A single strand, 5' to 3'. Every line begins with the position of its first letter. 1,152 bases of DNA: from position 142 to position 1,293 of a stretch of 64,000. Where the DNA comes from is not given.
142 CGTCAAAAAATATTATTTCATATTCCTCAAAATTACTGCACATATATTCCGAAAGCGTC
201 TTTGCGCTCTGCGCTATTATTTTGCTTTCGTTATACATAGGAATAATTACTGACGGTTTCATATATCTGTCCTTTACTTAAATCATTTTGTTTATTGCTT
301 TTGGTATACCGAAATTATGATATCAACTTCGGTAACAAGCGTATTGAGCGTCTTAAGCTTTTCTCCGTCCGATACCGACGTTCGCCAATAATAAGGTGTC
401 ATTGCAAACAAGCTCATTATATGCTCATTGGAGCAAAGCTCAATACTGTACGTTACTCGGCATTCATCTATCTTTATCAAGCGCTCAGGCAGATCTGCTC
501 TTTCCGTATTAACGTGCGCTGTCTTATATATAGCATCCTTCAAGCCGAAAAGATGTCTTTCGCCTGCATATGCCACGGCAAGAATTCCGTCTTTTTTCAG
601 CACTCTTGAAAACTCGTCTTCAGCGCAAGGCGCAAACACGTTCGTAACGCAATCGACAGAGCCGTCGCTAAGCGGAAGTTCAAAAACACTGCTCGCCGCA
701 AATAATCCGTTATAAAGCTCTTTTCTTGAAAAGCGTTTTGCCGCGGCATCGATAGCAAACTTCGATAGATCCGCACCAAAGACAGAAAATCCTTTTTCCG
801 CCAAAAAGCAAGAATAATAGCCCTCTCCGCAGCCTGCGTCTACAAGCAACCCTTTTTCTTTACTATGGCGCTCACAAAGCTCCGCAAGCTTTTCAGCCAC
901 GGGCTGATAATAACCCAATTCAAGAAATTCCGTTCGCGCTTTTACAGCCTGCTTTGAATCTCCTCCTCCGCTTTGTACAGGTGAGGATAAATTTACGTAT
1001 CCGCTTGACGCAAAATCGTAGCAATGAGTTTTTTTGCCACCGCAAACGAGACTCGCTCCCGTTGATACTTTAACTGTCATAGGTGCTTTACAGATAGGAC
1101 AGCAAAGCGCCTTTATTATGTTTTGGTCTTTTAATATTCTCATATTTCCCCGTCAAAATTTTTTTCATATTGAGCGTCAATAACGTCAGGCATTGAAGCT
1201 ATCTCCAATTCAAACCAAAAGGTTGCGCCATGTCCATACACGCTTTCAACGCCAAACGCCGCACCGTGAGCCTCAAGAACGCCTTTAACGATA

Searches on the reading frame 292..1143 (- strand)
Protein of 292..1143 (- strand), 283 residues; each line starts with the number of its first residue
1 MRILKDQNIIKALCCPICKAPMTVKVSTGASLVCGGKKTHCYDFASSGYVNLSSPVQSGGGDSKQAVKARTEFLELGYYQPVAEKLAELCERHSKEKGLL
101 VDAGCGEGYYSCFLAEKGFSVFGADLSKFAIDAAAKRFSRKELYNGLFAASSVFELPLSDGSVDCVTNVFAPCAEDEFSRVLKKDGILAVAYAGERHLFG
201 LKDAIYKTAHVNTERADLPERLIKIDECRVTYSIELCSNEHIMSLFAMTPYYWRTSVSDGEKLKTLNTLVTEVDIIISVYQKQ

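Call 38: find_encoding_contigs(protein=window:292-1143:-, flank=10000, max_places=4)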
Protein window:292-1143:- (283 aa): 7 contigs read that carry it; 4 places shown.
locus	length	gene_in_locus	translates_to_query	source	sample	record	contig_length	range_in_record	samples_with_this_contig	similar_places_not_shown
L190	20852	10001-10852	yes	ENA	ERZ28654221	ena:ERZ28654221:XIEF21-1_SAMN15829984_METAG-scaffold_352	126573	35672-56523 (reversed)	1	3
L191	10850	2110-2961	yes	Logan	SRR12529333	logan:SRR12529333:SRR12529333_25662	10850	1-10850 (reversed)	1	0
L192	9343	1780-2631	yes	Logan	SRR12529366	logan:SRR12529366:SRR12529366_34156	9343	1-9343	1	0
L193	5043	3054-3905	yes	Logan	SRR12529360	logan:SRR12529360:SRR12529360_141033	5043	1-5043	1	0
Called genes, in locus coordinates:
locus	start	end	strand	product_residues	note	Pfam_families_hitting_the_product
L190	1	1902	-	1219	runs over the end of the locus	PF00580:UvrD-helicase, PF13245:AAA_19 (faint), PF13361:UvrD_C, PF13538:UvrD_C_2 (faint), PF12705:PDDEXK_1 (weak)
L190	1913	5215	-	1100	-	PF21445:ADDB_N, PF13361:UvrD_C (faint), PF12705:PDDEXK_1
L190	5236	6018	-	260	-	-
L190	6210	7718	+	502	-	PF00089:Trypsin, PF13365:Trypsin_2, PF13180:PDZ_2 (weak)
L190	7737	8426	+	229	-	PF00072:Response_reg, PF00486:Trans_reg_C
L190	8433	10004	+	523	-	PF00672:HAMP (weak), PF00512:HisKA, PF02518:HATPase_c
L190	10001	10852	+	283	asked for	PF21302:Zn_ribbon_RlmA (weak), PF13847:Methyltransf_31, PF08241:Methyltransf_11, PF08242:Methyltransf_12 (weak), PF13649:Methyltransf_25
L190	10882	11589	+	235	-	PF00535:Glycos_transf_2, PF10111:Glyco_tranf_2_2 (weak)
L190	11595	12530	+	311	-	PF00005:ABC_tran, PF02463:SMC_N (faint), PF13175:AAA_15 (faint), PF13304:AAA_21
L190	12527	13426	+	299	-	PF01061:ABC2_membrane, PF12698:ABC2_membrane_3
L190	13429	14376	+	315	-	PF00389:2-Hacid_dh, PF02826:2-Hacid_dh_C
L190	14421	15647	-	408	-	PF00871:Acetate_kinase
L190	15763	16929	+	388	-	PF05636:HIGH_NTase1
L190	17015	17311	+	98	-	-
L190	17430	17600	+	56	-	PF00037:Fer4, PF12797:Fer4_2 (weak), PF12837:Fer4_6 (faint), PF13237:Fer4_10, PF12838:Fer4_7, PF13187:Fer4_9, PF12797:Fer4_2 (weak), PF00037:Fer4, +6 more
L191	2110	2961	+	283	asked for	PF21302:Zn_ribbon_RlmA (weak), PF13847:Methyltransf_31, PF08241:Methyltransf_11, PF08242:Methyltransf_12 (weak), PF13649:Methyltransf_25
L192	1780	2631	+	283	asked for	PF21302:Zn_ribbon_RlmA (weak), PF13847:Methyltransf_31, PF08241:Methyltransf_11, PF08242:Methyltransf_12 (weak), PF13649:Methyltransf_25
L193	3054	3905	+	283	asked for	PF21302:Zn_ribbon_RlmA (weak), PF13847:Methyltransf_31, PF08241:Methyltransf_11, PF08242:Methyltransf_12 (weak), PF13649:Methyltransf_25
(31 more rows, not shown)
